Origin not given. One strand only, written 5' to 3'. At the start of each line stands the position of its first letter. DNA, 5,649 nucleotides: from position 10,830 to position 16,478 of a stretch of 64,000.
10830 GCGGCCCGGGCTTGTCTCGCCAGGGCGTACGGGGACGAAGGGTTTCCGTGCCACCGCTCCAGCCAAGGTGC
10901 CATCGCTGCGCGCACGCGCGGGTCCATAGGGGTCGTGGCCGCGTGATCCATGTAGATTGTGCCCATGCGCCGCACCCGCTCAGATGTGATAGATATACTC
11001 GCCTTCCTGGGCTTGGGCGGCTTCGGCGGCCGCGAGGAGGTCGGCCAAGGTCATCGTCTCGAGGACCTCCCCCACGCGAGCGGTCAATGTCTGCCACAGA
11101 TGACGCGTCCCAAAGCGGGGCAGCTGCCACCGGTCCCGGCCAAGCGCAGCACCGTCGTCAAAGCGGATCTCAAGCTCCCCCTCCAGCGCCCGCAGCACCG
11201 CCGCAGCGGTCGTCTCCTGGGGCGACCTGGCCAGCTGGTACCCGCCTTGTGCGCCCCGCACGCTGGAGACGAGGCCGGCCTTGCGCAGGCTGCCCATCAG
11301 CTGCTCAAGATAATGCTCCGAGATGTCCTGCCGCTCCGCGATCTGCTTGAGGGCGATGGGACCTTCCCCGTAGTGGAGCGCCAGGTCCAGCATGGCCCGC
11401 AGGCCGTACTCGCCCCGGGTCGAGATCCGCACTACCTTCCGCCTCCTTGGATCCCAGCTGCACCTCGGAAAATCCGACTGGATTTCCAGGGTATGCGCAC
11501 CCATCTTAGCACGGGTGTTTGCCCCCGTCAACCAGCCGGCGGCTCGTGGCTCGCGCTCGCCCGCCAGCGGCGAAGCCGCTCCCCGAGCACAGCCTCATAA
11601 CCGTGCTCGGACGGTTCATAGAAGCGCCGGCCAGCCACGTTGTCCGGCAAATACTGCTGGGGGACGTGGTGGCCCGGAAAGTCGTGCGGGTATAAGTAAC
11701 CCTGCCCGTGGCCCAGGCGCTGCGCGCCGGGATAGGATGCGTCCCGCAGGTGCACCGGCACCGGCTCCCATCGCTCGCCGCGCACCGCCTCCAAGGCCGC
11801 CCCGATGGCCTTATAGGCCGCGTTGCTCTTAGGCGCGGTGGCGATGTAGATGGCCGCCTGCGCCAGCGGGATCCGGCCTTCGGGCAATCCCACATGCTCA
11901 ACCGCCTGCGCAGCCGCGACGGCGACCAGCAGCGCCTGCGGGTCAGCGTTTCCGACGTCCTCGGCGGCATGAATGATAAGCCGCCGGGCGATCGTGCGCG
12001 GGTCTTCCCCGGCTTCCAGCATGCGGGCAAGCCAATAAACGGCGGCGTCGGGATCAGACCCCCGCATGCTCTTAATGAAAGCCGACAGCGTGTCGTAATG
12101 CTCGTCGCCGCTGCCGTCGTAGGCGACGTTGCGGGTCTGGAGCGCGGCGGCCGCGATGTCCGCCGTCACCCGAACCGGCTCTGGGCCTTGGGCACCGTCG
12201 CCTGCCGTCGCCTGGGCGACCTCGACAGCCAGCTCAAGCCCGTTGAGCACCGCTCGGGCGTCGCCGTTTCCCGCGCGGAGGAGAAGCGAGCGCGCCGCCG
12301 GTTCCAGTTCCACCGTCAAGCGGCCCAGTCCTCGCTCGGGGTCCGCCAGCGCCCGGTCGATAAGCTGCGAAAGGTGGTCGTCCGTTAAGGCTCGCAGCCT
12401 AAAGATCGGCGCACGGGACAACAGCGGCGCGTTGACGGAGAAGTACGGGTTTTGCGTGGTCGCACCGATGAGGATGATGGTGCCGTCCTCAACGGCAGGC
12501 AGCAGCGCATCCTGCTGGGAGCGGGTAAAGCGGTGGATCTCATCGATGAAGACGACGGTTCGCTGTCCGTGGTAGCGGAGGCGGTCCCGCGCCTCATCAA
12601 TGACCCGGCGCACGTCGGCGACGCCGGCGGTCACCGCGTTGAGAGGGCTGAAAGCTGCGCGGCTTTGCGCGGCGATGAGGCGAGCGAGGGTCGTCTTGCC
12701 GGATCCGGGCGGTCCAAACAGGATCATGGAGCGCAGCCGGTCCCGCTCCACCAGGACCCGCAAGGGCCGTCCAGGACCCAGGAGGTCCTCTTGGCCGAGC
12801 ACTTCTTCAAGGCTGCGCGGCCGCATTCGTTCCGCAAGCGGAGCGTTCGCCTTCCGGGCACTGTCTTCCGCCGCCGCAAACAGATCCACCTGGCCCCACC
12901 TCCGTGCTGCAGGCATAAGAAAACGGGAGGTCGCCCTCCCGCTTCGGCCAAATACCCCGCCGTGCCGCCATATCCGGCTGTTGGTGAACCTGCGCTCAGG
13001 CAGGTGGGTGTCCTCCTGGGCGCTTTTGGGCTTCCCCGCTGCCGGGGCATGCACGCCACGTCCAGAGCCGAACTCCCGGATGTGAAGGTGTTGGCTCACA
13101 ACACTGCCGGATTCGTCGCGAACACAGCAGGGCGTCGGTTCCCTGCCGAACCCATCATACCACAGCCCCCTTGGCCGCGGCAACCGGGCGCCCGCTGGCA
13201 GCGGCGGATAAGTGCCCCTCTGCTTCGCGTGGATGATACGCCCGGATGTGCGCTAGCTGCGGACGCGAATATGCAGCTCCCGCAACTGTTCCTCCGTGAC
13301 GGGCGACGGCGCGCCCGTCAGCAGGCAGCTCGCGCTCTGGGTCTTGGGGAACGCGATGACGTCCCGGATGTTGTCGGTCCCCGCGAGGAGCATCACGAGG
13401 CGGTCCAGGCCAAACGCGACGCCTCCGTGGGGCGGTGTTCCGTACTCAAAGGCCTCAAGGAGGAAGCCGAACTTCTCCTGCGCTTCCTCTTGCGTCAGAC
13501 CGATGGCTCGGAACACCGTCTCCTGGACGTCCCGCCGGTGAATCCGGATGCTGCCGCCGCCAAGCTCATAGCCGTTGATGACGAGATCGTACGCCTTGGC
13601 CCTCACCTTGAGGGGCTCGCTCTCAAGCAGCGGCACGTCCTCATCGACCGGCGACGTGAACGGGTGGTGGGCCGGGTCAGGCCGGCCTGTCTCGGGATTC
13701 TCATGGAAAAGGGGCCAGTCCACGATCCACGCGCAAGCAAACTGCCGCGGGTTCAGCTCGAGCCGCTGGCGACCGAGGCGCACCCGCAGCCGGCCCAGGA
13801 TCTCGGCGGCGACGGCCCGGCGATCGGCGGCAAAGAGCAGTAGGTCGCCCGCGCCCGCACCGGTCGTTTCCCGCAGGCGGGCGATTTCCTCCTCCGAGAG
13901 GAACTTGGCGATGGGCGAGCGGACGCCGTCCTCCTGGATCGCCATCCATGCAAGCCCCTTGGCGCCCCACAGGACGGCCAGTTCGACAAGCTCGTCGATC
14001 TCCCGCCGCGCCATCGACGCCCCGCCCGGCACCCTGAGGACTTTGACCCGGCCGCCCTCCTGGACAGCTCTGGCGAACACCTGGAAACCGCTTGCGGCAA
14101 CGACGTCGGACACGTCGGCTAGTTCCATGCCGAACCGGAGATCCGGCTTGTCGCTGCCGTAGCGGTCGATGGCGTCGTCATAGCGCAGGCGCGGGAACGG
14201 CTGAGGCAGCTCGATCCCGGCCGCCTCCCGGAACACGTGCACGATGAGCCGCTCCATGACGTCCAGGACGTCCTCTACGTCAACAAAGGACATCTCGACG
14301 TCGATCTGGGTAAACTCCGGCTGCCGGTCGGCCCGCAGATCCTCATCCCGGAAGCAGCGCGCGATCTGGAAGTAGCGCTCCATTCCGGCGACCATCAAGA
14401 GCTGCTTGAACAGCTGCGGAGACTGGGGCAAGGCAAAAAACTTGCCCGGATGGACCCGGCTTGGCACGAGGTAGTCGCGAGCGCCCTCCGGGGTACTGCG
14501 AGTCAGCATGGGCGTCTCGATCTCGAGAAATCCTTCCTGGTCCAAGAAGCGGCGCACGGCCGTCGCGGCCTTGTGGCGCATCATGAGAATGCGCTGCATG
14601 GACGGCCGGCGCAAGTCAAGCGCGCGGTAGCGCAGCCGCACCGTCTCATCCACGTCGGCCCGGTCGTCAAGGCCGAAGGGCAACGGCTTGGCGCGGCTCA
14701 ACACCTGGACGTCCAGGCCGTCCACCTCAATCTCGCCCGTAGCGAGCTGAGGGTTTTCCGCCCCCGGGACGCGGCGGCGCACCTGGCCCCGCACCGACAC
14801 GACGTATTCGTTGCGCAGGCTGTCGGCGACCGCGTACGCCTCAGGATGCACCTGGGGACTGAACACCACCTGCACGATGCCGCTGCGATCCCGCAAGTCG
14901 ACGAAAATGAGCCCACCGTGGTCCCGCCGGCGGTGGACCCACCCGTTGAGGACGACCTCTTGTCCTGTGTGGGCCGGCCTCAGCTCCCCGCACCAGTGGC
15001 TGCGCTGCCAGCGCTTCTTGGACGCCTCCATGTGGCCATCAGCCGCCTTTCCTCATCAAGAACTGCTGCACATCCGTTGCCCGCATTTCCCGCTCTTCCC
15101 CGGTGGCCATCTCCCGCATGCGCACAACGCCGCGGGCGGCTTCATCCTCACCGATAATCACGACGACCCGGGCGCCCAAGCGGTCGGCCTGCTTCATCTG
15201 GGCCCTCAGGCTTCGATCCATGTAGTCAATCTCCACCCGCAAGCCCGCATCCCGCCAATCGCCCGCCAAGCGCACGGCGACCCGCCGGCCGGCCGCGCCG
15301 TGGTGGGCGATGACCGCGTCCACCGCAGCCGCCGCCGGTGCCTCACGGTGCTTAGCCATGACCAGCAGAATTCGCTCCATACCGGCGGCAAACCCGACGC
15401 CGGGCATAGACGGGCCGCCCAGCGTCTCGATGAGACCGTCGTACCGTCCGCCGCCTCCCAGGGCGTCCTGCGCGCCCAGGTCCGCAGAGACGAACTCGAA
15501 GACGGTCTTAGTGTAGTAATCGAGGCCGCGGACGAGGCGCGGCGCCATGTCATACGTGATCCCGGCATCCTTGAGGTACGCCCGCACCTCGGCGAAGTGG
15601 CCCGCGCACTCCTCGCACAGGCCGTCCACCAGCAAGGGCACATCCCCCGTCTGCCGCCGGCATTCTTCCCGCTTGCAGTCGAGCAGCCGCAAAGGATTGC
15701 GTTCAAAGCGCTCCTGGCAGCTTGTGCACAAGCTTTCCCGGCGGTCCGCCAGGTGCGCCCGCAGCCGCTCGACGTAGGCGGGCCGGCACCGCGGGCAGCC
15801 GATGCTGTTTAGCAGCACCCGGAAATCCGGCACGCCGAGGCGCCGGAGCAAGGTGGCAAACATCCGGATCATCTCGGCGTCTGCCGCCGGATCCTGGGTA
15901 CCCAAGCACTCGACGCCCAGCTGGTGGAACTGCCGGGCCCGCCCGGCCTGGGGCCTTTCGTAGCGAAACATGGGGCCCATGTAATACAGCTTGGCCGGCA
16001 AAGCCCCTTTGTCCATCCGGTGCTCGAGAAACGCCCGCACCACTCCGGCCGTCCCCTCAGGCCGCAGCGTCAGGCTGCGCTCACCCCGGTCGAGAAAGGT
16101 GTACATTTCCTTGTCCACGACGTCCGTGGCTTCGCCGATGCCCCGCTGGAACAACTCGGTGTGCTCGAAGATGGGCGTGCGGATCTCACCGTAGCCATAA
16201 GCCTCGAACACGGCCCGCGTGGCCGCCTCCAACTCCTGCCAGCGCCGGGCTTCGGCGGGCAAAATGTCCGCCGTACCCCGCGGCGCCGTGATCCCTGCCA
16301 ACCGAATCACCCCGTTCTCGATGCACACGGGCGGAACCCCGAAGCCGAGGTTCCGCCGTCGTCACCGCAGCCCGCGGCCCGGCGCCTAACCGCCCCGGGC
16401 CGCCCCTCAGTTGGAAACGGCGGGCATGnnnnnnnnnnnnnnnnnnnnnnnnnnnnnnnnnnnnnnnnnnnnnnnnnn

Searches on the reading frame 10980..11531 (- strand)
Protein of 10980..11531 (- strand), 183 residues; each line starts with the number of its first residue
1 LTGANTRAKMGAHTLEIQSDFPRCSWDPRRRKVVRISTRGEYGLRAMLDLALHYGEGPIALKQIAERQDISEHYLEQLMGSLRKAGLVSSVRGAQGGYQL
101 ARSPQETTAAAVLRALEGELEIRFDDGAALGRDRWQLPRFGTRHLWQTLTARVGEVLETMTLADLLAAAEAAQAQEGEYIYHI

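Call 39: search_protein_families(library=pfam, proteins=[window:10980-11531:-], max_evalue=0.0001)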
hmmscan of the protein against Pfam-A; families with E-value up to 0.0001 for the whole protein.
window:10980-11531:- (183 aa): 1 family
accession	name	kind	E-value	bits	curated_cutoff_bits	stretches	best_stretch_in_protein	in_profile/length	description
PF02082.26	Rrf2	-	6.7e-37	127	30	1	36-167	1-131/132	Iron-dependent Transcriptional regulator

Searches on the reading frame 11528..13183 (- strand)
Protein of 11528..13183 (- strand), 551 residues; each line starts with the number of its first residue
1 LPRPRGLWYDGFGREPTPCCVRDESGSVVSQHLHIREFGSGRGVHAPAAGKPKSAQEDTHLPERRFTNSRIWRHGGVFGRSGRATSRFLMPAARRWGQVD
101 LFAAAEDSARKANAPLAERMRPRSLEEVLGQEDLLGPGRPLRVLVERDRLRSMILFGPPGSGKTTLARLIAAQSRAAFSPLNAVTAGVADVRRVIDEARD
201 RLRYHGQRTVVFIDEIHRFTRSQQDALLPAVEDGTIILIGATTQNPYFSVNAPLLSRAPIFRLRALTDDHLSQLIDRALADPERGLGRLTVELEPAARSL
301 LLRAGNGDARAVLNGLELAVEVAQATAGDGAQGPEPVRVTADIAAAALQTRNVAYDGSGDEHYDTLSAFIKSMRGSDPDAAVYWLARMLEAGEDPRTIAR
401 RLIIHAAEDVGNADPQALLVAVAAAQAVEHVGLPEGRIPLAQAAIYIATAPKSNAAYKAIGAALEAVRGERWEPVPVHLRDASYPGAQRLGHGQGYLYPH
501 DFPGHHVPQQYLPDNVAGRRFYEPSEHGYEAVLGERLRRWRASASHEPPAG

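Call 39: search_protein_families(library=pfam, proteins=[window:11528-13183:-], max_evalue=0.0001)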
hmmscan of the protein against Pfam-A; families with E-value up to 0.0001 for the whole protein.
window:11528-13183:- (551 aa): 13 families
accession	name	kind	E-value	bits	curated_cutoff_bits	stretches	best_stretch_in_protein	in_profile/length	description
PF12002.13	MgsA_C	-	9.2e-73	244.1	27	1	375-540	1-166/167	MgsA AAA+ ATPase C terminal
PF16193.11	AAA_assoc_2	-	4.2e-22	78.6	34.3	1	289-374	3-81/81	AAA C-terminal domain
PF00004.35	AAA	-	4.4e-16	60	21.2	1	153-259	1-124/131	ATPase family associated with various cellular activities (AAA)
PF05496.18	RuvB_N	-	9.2e-14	51.9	27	1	120-241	1-119/159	Holliday junction DNA helicase RuvB P-loop domain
PF07728.20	AAA_5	-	2.7e-06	27.9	22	0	153-239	2-98/139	AAA domain (dynein-related subfamily)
PF13191.12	AAA_16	-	4.1e-06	27.8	32.6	0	146-176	20-50/167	AAA ATPase domain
PF13401.12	AAA_22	-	7e-06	26.8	27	0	151-174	6-29/130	AAA domain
PF00158.32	Sigma54_activat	-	1.8e-05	24.9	20.2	0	208-245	94-131/168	Sigma-54 interaction domain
PF01078.27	Mg_chelatase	-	1.8e-05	24.7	20.3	0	152-171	24-43/207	Magnesium chelatase, subunit ChlI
PF13245.12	AAA_19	-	2.9e-05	24.7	25.1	0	206-248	89-132/134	AAA domain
PF13173.12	AAA_14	-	3.2e-05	24.4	27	1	152-241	4-98/129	AAA domain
PF13604.12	AAA_30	-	4.6e-05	23.7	27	0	151-246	19-129/191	AAA domain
PF20720.3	nSTAND3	-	5e-05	23.5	27.2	1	151-215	18-73/155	Novel STAND NTPase 3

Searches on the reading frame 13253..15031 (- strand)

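Call 73: search_protein_families(library=pfam, proteins=[window:13253-15031:-], max_evalue=0.00001)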
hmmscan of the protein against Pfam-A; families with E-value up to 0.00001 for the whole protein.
window:13253-15031:- (592 aa): 3 families
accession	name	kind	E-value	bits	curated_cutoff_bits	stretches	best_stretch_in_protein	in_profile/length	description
PF00152.25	tRNA-synt_2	-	7.3e-129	429.7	25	1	128-565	1-308/308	tRNA synthetases class II (D, K and N)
PF02938.19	GAD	-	2.1e-27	95.6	23.4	1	319-412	1-95/95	GAD domain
PF01336.31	tRNA_anti-codon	-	8.1e-19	67.8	27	1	26-103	1-67/75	OB-fold nucleic acid binding domain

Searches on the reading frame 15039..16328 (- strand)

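Call 73: search_protein_families(library=pfam, proteins=[window:15039-16328:-], max_evalue=0.00001)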
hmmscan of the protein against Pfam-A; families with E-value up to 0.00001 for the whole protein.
window:15039-16328:- (429 aa): 3 families
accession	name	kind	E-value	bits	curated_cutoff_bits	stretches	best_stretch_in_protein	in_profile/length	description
PF13393.11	tRNA-synt_His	-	4.2e-52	177.7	25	1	18-320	1-308/308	Histidyl-tRNA synthetase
PF00587.30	tRNA-synt_2b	-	2.4e-20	73.8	29.3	1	76-323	1-174/179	tRNA synthetase class II core domain (G, H, P, S and T)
PF03129.25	HGTP_anticodon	-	5.1e-14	52.6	21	1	348-424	15-91/94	Anticodon binding domain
